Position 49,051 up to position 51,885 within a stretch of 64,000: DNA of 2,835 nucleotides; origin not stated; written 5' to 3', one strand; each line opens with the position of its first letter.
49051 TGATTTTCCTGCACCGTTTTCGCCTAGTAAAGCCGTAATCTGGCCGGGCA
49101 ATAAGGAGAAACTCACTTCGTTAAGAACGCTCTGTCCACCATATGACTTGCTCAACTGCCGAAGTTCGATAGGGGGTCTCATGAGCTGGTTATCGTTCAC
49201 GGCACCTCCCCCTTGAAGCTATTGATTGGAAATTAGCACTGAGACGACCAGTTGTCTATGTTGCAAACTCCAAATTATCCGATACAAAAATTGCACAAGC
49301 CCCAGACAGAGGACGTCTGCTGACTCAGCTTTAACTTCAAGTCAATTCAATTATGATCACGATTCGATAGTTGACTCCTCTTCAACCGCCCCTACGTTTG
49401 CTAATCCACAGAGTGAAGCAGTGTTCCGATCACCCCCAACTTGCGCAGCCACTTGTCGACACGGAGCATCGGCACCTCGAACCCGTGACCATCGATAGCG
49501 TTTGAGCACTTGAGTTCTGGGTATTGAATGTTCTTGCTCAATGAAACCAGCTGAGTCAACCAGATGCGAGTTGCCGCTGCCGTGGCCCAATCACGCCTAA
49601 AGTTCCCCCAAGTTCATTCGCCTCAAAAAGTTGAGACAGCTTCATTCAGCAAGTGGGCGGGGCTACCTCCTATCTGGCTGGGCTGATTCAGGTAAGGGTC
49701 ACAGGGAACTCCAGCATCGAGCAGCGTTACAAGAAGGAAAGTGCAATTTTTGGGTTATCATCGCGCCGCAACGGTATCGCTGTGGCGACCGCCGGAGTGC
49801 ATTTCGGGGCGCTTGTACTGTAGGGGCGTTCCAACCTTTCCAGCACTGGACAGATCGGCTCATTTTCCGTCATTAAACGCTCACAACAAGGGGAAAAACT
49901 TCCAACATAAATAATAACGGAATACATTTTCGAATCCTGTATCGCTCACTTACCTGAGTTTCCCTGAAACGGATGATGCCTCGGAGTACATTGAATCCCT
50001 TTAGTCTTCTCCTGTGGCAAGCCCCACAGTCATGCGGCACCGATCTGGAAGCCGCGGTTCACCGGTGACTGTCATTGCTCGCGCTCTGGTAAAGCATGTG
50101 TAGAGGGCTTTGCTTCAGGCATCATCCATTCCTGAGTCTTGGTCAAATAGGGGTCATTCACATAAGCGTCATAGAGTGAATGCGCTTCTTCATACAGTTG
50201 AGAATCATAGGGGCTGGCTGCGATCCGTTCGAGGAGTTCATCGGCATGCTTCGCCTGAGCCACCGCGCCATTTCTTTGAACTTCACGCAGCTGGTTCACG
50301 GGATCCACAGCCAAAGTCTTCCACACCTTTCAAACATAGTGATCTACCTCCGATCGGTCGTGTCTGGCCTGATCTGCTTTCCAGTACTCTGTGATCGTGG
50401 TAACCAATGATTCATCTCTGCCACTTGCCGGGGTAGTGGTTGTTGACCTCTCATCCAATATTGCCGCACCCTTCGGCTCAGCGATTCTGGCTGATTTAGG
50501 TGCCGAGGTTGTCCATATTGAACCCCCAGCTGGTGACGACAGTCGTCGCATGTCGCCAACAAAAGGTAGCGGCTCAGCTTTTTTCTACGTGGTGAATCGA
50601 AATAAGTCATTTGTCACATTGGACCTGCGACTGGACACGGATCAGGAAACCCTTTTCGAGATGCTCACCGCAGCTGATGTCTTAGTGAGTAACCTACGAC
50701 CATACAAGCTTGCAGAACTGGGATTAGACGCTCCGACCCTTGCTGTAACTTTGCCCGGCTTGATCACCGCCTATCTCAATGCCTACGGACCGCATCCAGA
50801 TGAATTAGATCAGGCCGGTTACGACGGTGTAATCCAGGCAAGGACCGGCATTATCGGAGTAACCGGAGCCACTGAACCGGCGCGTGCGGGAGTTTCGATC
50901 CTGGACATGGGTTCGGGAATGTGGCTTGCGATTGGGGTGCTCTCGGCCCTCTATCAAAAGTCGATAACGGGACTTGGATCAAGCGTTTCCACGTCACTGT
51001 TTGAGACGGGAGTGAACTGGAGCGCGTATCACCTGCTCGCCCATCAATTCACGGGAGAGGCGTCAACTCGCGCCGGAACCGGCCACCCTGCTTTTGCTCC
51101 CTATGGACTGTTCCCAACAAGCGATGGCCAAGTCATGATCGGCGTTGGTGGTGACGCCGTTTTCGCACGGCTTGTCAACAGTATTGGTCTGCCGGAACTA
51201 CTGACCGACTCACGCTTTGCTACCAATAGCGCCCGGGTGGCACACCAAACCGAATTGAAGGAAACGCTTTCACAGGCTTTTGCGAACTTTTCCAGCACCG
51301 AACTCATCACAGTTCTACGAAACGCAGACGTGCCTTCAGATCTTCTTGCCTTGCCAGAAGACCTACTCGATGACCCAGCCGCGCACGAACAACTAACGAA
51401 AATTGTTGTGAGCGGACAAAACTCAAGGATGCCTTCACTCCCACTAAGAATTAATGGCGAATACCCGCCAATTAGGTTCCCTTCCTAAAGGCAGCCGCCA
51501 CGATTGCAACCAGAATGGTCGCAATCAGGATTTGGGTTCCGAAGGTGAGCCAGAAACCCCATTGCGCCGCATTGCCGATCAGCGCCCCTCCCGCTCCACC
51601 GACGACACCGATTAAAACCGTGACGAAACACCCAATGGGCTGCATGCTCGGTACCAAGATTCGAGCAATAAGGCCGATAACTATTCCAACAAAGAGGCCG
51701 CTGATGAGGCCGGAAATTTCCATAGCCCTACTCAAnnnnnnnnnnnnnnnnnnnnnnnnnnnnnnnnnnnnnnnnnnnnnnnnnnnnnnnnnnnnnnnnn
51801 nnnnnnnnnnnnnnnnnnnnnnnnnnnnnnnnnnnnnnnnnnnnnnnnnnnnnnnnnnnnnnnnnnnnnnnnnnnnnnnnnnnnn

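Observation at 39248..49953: Integrase-less ~10.6-kb island inserted at tRNA-Val(GAC), bounded by a 25-nt repeat of the tRNA 3' end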

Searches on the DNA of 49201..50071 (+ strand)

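Call 65: search_dna_similar(query=window:49201-50071:+, collection=phages, mode=distant, max_evalue=0.001, max_rows=10)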
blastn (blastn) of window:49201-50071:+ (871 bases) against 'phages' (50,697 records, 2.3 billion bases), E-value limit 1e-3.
No match.

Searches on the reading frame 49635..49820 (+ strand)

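Call 27: search_protein_families(library=pfam, max_evalue=10, proteins=[window:49635-49820:+])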
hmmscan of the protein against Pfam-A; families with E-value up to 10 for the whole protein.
seq(62 aa): 1 family
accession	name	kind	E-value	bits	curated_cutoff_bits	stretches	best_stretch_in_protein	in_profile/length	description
PF21395.2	Arc_capsid_dom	-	0.12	12.9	27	1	2-36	13-47/62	Activity-regulated cytoskeleton-associated protein, capsid domain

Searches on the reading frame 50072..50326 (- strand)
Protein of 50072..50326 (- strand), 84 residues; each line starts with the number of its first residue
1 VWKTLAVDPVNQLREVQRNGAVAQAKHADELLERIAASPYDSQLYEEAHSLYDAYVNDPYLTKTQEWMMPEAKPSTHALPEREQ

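Call 8: search_protein_families(library=pfam, proteins=[window:50072-50326:-])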
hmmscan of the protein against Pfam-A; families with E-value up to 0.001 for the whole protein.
window:50072-50326:- (84 aa): 0 families

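Call 16: search_protein_families(library=pfam, proteins=[window:50072-50326:-], max_evalue=0.1)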
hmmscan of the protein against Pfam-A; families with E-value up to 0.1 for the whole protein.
window:50072-50326:- (84 aa): 1 family
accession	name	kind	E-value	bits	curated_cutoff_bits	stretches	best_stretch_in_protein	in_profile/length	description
PF17926.6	TetR_C_21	-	0.01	16.4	26.2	0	10-35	49-74/111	Tetracyclin repressor-like, C-terminal domain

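Call 24: find_encoding_contigs(protein=window:50072-50326:-, flank=10000, max_places=10)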
Protein window:50072-50326:- (84 aa): 1 contig read that carries it; 1 place shown.
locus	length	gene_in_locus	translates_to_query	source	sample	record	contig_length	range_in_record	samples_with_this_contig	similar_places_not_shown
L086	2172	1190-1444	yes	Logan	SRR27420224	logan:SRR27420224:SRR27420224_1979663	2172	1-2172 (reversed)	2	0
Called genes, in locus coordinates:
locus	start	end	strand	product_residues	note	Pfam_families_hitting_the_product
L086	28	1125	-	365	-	PF02515:CoA_transf_3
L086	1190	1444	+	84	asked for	-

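Call 50: search_protein_families(library=ncbifam, proteins=[window:50072-50326:-], max_evalue=0.00001)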
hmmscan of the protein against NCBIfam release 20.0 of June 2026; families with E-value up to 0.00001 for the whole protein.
window:50072-50326:- (84 aa): 0 families

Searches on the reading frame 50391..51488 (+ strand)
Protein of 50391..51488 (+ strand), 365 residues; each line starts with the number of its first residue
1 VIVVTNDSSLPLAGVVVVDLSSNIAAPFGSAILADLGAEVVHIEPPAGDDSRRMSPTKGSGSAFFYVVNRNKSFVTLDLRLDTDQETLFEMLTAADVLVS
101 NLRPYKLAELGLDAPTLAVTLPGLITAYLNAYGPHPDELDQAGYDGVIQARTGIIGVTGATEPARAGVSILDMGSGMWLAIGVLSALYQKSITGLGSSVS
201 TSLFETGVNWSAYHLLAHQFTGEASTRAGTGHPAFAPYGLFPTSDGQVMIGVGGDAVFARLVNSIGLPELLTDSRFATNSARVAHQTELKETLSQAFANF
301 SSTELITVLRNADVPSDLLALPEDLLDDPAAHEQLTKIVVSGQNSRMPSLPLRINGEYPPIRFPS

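Call 8: search_protein_families(library=pfam, proteins=[window:50391-51488:+])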
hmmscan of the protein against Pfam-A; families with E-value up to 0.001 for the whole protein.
window:50391-51488:+ (365 aa): 1 family
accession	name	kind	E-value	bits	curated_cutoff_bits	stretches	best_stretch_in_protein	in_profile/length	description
PF02515.22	CoA_transf_3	-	1.5e-93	314.2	23.3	1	12-357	1-351/366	CoA-transferase family III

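Call 49: find_encoding_contigs(protein=window:50391-51488:+, flank=10000, max_places=10)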
Protein window:50391-51488:+ (365 aa): 1 contig read that carries it; 1 place shown.
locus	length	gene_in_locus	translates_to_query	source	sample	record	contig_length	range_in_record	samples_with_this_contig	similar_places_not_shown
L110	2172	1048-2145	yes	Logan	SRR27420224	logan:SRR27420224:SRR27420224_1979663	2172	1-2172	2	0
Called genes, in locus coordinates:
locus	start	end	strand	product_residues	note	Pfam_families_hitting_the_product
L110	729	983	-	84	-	-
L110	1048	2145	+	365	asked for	PF02515:CoA_transf_3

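Call 50: search_protein_families(library=ncbifam, proteins=[window:50391-51488:+], max_evalue=0.00001)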
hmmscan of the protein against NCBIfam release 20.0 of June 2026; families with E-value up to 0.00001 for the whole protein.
window:50391-51488:+ (365 aa): 7 families
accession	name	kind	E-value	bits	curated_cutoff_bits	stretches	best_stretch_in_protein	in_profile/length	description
NF008511.0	PRK11430.1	equivalog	1.3e-61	208.8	522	1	5-364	3-363/381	CoA:oxalate CoA-transferase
NF052585.1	SucGlutTfsCaiB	equivalog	1.5e-60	204.8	750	1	7-341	3-347/394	succinate--glutarate CoA-transferase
NF041294.1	Scnl_mescCoAtase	equivalog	1.8e-46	159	700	1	12-334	4-334/381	succinyl-CoA:mesaconate CoA-transferase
NF003809.0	PRK05398.1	subfamily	5.5e-39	133.9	442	1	10-211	3-208/416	formyl-CoA transferase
TIGR03253.1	oxalate_frc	equivalog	9e-36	123.4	504.2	1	11-211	3-207/416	formyl-CoA transferase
NF002914.1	PRK03525.1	equivalog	8.8e-27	94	413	1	11-306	9-301/400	L-carnitine CoA-transferase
TIGR04253.1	mesacon_CoA_iso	equivalog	3.2e-12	46.2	725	1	12-272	3-265/403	2-methylfumaryl-CoA isomerase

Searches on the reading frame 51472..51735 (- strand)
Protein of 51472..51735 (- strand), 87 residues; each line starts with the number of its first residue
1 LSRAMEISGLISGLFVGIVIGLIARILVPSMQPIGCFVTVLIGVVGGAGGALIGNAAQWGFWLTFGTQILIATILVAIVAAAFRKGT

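Call 16: search_protein_families(library=pfam, proteins=[window:51472-51735:-], max_evalue=0.1)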
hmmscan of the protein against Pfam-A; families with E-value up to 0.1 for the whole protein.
window:51472-51735:- (87 aa): 0 families

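Call 69: find_encoding_contigs(protein=window:51472-51723:-, flank=10000, max_places=10)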
Protein window:51472-51723:- (83 aa): 10 contigs read that carry it; 10 places shown.
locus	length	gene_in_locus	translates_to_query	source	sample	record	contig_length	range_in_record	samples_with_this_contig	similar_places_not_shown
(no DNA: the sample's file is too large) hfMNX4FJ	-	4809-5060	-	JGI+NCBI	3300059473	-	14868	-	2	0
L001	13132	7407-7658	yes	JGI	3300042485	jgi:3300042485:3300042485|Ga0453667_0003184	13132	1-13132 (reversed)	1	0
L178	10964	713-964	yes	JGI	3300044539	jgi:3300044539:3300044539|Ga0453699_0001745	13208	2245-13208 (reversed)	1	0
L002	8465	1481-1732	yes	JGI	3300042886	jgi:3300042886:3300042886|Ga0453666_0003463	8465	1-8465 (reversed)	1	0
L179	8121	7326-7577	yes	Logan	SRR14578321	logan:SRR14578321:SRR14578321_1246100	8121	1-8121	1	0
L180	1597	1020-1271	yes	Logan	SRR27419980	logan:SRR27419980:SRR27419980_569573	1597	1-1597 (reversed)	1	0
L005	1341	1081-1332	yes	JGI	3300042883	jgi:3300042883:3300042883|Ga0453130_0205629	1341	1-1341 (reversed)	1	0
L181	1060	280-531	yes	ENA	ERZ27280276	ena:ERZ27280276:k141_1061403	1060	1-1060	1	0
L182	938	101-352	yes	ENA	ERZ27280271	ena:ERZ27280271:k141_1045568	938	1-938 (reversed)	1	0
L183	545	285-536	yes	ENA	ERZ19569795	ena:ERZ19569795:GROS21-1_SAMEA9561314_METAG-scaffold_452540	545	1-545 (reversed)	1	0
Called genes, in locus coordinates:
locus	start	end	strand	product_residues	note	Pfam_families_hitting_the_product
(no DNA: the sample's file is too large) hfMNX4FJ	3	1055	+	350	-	?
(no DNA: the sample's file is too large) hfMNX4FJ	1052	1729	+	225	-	PF02224:Cytidylate_kin, PF13189:Cytidylate_kin2 (weak)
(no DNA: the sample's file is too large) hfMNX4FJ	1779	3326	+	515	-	PF00009:GTP_EFTU, PF02421:FeoB_N, PF01926:MMR_HSR1, PF04548:AIG1 (weak), PF00009:GTP_EFTU, PF01926:MMR_HSR1, PF02421:FeoB_N, PF14714:KH_dom-like, +6 more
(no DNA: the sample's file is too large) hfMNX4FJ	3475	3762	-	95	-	-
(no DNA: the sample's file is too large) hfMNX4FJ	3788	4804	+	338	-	PF03969:AFG1_ATPase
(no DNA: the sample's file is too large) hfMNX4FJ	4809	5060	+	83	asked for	-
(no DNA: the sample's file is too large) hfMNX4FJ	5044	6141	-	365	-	PF02515:CoA_transf_3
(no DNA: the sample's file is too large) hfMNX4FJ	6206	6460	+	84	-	-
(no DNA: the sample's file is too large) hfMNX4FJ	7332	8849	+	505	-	PF00005:ABC_tran, PF13304:AAA_21 (faint), PF00005:ABC_tran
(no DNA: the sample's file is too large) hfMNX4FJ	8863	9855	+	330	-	PF02653:BPD_transp_2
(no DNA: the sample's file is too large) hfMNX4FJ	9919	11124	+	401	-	PF13407:Peripla_BP_4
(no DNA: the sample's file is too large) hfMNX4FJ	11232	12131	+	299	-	PF13354:Beta-lactamase2, PF00144:Beta-lactamase (faint)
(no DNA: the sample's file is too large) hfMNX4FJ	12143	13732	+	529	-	PF07969:Amidohydro_3, PF01979:Amidohydro_1 (weak)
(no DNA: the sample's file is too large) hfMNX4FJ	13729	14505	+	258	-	-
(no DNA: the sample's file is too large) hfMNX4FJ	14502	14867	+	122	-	?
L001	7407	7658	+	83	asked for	-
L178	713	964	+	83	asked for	-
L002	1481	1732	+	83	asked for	-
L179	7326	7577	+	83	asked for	-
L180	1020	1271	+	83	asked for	-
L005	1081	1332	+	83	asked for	-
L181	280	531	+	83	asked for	-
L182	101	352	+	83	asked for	-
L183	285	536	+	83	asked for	-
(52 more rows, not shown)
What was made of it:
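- Tried and rejected: The 83-aa membrane protein gave ten contigs, and all informative ones are occupied (call 69).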
